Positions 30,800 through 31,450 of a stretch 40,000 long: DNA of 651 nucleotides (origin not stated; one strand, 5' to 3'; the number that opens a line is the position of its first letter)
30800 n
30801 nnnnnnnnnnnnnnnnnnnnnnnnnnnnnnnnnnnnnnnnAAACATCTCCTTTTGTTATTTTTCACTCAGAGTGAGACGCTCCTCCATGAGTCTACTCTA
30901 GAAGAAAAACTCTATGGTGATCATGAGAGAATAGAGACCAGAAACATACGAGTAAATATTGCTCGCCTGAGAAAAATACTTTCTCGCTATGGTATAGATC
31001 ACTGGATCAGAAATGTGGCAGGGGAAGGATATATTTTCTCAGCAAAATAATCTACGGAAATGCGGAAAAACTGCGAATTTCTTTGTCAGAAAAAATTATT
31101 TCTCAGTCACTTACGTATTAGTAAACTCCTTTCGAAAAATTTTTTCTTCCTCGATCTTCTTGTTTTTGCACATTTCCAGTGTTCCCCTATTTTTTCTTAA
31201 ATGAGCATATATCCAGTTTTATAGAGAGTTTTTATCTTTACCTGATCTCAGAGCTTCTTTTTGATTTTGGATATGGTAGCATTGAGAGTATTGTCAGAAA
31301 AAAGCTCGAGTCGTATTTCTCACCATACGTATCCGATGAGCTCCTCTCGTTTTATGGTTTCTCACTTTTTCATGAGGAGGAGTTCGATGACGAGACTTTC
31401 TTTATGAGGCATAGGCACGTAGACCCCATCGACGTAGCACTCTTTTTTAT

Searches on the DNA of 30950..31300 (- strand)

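Call 57: build_rna_model(alignment_id=A2, structure=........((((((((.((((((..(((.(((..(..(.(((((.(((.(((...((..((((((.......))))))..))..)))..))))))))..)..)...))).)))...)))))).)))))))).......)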
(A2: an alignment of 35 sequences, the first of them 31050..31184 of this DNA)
Model R1 built from alignment A2 (35 sequences, 138 columns); structure: as given.
model positions 134; base pairs 41; branch points 0; effective number of sequences 1.88; information 0.589 bits per position. Calibrated on 0.2 Mb of random sequence (short: E-values are rough).
structure used (alignment columns):
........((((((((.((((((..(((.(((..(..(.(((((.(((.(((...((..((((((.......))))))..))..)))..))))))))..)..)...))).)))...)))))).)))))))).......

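Call 58: search_with_rna_model(model_id=R1, source=window, filters=off, max_evalue=10)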
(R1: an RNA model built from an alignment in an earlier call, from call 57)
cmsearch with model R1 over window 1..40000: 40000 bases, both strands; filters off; matches with E-value up to 10: 17.
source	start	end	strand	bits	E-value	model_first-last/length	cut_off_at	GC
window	31050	31183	-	144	1.9e-29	1-134/134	no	0.33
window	13164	13295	-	118.5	7.6e-24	1-134/134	no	0.29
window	31050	31183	+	36.5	8.7e-06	1-134/134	no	0.33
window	13164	13295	+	25.3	0.0025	1-134/134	no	0.29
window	31280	31336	+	13.2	1.2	1-134/134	no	0.4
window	1053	1170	-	12.7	1.5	1-134/134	no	0.32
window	26446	26519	+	11.9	2.3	1-134/134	no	0.27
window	27370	27415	-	11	3.7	1-134/134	no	0.33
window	17102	17147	+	10.8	4.1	1-134/134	no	0.46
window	18174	18227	-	10.2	5.3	1-134/134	no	0.24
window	24354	24456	+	10.2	5.5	1-134/134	no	0.35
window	8706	8753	-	9.9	6.3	1-134/134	no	0.25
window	25758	25832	-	9.7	6.9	1-134/134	no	0.31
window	15585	15699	-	9.6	7.3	1-134/134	no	0.33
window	18165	18225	+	9.1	9.4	1-134/134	no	0.26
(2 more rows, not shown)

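Call 59: search_with_rna_model(model_id=R1, sources=[L062, L063, L064, L067, L068, L069], filters=off, max_evalue=10)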
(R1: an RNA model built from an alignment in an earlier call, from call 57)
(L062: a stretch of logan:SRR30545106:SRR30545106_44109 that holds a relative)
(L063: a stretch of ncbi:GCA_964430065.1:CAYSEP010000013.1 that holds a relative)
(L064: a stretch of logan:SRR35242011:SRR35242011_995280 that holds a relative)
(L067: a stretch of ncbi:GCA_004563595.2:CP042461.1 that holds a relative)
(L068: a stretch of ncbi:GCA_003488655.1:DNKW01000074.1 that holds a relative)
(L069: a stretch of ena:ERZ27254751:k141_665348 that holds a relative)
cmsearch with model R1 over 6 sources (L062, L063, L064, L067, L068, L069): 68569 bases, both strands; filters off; matches with E-value up to 10: 54.
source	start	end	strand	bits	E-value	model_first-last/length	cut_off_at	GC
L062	5198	5331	-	144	3.2e-29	1-134/134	no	0.32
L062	5198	5331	+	39.2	3.9e-06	1-134/134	no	0.32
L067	4228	4274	+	23.1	0.014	1-134/134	no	0.21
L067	4228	4274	-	22.8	0.016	1-134/134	no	0.21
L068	1482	1547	-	19.6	0.079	1-134/134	no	0.3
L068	8067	8112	+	19.5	0.082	1-134/134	no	0.39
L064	6540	6585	-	18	0.18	1-134/134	no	0.3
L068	8067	8112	-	18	0.18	1-134/134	no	0.39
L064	3170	3306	-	17.7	0.21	1-134/134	no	0.36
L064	6540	6585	+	17.2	0.27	1-134/134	no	0.3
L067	11942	11983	+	17.2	0.28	1-134/134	no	0.24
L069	428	476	+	16.4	0.41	1-134/134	no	0.24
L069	428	476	-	15.7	0.56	1-134/134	no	0.24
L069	1275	1326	+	15.7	0.58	1-134/134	no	0.27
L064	1351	1404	+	15.5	0.65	1-134/134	no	0.24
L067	11942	11983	-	15.4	0.66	1-134/134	no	0.24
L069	5102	5150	-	15.2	0.73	1-134/134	no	0.33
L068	3350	3411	-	14.5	1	1-134/134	no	0.34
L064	1344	1410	-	14.3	1.2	1-134/134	no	0.24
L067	18670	18735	-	13.9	1.5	1-134/134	no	0.23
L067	14567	14612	-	13.7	1.6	1-134/134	no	0.35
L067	12373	12432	-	13.7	1.6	1-134/134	no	0.22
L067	11333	11377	+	13.6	1.6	1-134/134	no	0.09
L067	14747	14794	-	13.4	1.9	1-134/134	no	0.25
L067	8976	9025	-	12.9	2.3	1-134/134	no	0.28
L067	8977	9024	+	12.8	2.5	1-134/134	no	0.29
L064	4788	4843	-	12.5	3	1-134/134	no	0.36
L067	8144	8223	+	12.4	3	1-134/134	no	0.28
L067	11333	11377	-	12.4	3.1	1-134/134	no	0.09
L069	4029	4079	-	12.3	3.1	1-134/134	no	0.2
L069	150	194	+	12.1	3.6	1-134/134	no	0.24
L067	12381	12424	+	12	3.8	1-134/134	no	0.18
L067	8136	8214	-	11.9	4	1-134/134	no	0.25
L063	11395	11480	-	11.9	4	1-134/134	no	0.3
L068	1479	1556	+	11.8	4.1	1-134/134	no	0.31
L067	14746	14795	+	11.7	4.4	1-134/134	no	0.24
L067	5155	5278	+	11.6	4.6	1-134/134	no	0.28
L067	16425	16485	-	11.5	4.7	1-134/134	no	0.26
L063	4140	4207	-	11.5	4.8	1-134/134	no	0.32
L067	18682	18721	+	11.5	4.8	1-134/134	no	0.25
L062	957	1071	-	11.4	5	1-134/134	no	0.33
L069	150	194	-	11.4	5.2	1-134/134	no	0.24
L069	4032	4076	+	11.3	5.4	1-134/134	no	0.18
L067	20662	20701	+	11.1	6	1-134/134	no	0.3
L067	20662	20701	-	11.1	6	1-134/134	no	0.3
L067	20037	20080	+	10.9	6.7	1-134/134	no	0.36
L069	6039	6113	-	10.8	6.7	1-134/134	no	0.36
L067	12741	12815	-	10.7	7.3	1-134/134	no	0.33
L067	19189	19239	-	10.5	7.9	1-134/134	no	0.25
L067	4471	4581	+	10.4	8.4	1-134/134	no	0.29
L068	1981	2014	+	10.2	9.1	37-98/134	no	0.24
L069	1008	1124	+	10.2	9.2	1-134/134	no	0.32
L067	10844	10915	+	10.2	9.6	1-134/134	no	0.26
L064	5741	5818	-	10.1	9.9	1-134/134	no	0.27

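Call 79: search_rna_families(source=window, start=30950, end=31300, threshold=evalue, max_evalue=10)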
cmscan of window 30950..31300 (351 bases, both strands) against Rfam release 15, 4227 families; matches with E-value up to 10: 3.
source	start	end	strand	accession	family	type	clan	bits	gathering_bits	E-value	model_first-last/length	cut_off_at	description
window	30956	31048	-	RF00267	snoR64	Gene; snRNA; snoRNA; CD-box;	-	15.7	45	6.1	1-94/94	no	Small nucleolar RNA R64/Z200 family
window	31065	31154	-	RF01742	lactis-plasmid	Gene; sRNA;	-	15.6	70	8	1-106/106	no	lactis-plasmid RNA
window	31124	31181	+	RF02181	ST7-AS2_1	Gene; lncRNA;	-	11.9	80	5.8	1-72/72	no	ST7 antisense RNA 2 conserved region 1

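Call 80: search_with_rna_model(model_id=R1, sources=[window, L001, L002, L004, L005, L006, L007, L008, L009, L010, L011, L012, L013, L014, L015, L016, L017, L018, L020, L021, L023, L024, L025, L026, L027, L028, L029, L030, L032, L033, L034, L035, L036, L037, L038, L039, L040, L041, L042, L043, L044, L045, L047, L048, L049, L052, L053, L054, L055, L056, L058, L059, L060, L061, L071], max_evalue=1e-8, make_alignment=true)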
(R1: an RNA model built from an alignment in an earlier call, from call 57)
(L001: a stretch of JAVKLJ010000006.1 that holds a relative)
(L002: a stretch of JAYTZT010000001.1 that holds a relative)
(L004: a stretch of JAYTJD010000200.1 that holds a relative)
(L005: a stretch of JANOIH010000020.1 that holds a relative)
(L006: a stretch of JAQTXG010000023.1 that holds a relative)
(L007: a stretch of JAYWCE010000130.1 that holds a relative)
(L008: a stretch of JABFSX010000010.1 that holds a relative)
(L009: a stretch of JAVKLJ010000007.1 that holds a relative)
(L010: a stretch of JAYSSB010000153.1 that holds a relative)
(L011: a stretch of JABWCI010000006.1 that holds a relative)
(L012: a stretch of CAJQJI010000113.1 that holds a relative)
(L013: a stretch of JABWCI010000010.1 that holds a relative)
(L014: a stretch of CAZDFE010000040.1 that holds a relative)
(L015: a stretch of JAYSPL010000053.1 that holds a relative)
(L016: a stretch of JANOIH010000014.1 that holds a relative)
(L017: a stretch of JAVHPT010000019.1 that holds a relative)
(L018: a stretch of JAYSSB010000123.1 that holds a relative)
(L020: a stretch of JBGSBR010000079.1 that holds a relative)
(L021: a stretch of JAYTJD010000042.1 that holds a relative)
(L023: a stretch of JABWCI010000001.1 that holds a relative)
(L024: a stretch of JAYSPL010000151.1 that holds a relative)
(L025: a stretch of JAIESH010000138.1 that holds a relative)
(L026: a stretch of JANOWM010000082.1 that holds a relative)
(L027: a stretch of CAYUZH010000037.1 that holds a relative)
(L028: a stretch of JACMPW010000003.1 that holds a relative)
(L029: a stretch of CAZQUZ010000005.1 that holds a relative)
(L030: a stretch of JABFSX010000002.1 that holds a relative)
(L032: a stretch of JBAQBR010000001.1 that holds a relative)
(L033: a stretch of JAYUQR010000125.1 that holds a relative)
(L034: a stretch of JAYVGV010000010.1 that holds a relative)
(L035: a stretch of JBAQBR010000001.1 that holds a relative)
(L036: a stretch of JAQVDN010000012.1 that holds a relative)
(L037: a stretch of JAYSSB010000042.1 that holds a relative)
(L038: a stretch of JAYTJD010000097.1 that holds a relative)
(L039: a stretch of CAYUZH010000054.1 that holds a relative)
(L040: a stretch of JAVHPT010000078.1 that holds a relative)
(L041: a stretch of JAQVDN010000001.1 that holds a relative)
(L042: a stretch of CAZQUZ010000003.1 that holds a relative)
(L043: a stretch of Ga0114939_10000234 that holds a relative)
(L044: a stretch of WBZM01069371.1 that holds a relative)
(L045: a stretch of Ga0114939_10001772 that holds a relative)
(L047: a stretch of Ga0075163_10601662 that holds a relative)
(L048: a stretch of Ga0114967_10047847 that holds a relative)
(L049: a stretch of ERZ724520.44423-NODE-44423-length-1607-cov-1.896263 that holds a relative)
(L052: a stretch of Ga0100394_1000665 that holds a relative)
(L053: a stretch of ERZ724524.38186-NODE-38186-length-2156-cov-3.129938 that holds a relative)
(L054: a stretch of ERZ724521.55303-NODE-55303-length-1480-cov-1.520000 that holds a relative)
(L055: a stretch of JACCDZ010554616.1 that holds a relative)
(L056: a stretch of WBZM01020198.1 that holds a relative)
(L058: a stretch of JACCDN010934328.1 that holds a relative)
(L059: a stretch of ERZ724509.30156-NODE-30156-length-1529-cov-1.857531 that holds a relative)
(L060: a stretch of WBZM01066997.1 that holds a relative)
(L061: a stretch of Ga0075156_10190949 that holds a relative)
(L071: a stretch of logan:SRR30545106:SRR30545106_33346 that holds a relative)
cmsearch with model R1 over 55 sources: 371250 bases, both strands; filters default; matches with E-value up to 1e-8: 58.
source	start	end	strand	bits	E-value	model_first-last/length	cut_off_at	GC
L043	8715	8848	-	149.1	1.3e-29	1-134/134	no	0.34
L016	7695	7828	-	149.1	1.3e-29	1-134/134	no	0.31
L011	899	1032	+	144.4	1.4e-28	1-134/134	no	0.29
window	31050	31183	-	144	1.7e-28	1-134/134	no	0.33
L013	5152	5285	+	143.7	2e-28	1-134/134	no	0.3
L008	2814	2947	-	143.2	2.7e-28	1-134/134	no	0.33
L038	4985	5118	-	142.9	3e-28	1-134/134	no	0.32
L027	1344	1477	+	142.9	3.1e-28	1-134/134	no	0.31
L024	7751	7884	-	141.8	5.2e-28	1-134/134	no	0.33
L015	421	554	-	141.6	5.9e-28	1-134/134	no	0.29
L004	6791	6924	+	141.5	6.3e-28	1-134/134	no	0.29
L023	7720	7851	-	140.8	8.8e-28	1-134/134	no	0.29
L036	664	796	+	140.8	8.9e-28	1-134/134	no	0.3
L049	271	404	-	140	1.3e-27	1-134/134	no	0.34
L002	392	525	+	140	1.3e-27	1-134/134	no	0.28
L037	6146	6279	+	140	1.3e-27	1-134/134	no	0.28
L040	5721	5855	-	139.7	1.6e-27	1-134/134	no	0.32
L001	6581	6714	-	139.4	1.8e-27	1-134/134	no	0.37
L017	6854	6988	-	137.2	5.6e-27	1-134/134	no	0.33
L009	7407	7540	+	136.8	6.8e-27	1-134/134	no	0.29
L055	623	756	+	136.1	9.7e-27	1-134/134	no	0.36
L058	2681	2814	-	136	1e-26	1-134/134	no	0.28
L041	7036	7169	+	135.4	1.3e-26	1-134/134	no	0.28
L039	3549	3683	+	135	1.7e-26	1-134/134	no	0.32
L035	425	558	+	134.1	2.7e-26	1-134/134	no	0.4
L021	425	558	+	133.8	3e-26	1-134/134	no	0.27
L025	2280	2413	-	133.5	3.6e-26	1-134/134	no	0.28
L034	1026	1159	-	133.2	4.2e-26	1-134/134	no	0.29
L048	333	466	+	132.4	6.3e-26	1-134/134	no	0.29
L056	318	451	-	132.1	7.2e-26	1-134/134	no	0.34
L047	1028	1161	-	130.2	1.9e-25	1-134/134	no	0.3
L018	6970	7103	+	129.6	2.5e-25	1-134/134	no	0.28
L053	181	314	+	129.3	3e-25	1-134/134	no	0.25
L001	840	974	-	127.1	9.2e-25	1-134/134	no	0.25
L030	200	332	-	126.9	9.9e-25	1-134/134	no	0.29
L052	508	642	+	126.6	1.2e-24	1-134/134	no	0.3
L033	1444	1577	-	126.6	1.2e-24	1-134/134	no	0.26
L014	4240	4372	+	126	1.6e-24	1-134/134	no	0.31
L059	986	1119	+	123.6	5.3e-24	1-134/134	no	0.25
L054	288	420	+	122.6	9.1e-24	1-134/134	no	0.29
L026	1993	2126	-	122.1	1.1e-23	1-134/134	no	0.29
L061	583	716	+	122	1.2e-23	1-134/134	no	0.28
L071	3032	3163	-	120.5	2.6e-23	1-134/134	no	0.28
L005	2559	2693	+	118.8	6e-23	1-134/134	no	0.33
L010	243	374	-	114.8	4.7e-22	1-134/134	no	0.29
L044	1305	1438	-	113.7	8.3e-22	1-134/134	no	0.34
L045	8546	8682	-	112.6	1.4e-21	1-134/134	no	0.29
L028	5441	5611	-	106.3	3.5e-20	1-134/134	no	0.36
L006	6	107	-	97.1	3.7e-18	17-118/134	no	0.28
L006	131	232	-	97.1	3.7e-18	17-118/134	no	0.28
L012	3054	3187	-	93.6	2.2e-17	1-134/134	no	0.36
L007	6963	7096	-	78.8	3.9e-14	1-134/134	no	0.29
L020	613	813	-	75.9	1.7e-13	1-134/134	no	0.32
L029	1484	1662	-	66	2.6e-11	1-134/134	no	0.38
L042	4566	4705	+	64.9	4.5e-11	1-134/134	no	0.33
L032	6945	7123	+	64.5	5.4e-11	1-134/134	no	0.37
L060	725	856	+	63.1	1.1e-10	1-134/134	no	0.33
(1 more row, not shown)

Alignment A3: 58 matches aligned to the model, 254 columns, each read 5' to 3' on its own strand. Consensus structure (alignment columns), stored with it:
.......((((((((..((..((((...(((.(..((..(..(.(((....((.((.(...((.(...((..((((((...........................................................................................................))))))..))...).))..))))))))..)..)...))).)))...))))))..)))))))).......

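Call 86: search_dna_similar(query=window:31050-31190:+, collection=ecoli_genomes, mode=distant, max_evalue=0.01, max_rows=5)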
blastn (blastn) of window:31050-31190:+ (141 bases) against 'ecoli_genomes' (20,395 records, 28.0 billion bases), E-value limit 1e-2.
No match.

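Call 87: search_dna_similar(query=window:31050-31190:+, collection=plasmids, mode=distant, max_evalue=0.01, max_rows=5)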
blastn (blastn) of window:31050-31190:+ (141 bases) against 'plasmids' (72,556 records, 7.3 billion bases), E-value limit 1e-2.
No match.

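Call 88: search_dna_similar(query=window:31050-31190:+, collection=phages, mode=distant, max_evalue=0.01, max_rows=5)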
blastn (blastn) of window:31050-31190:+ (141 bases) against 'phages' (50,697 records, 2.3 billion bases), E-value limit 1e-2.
No match.
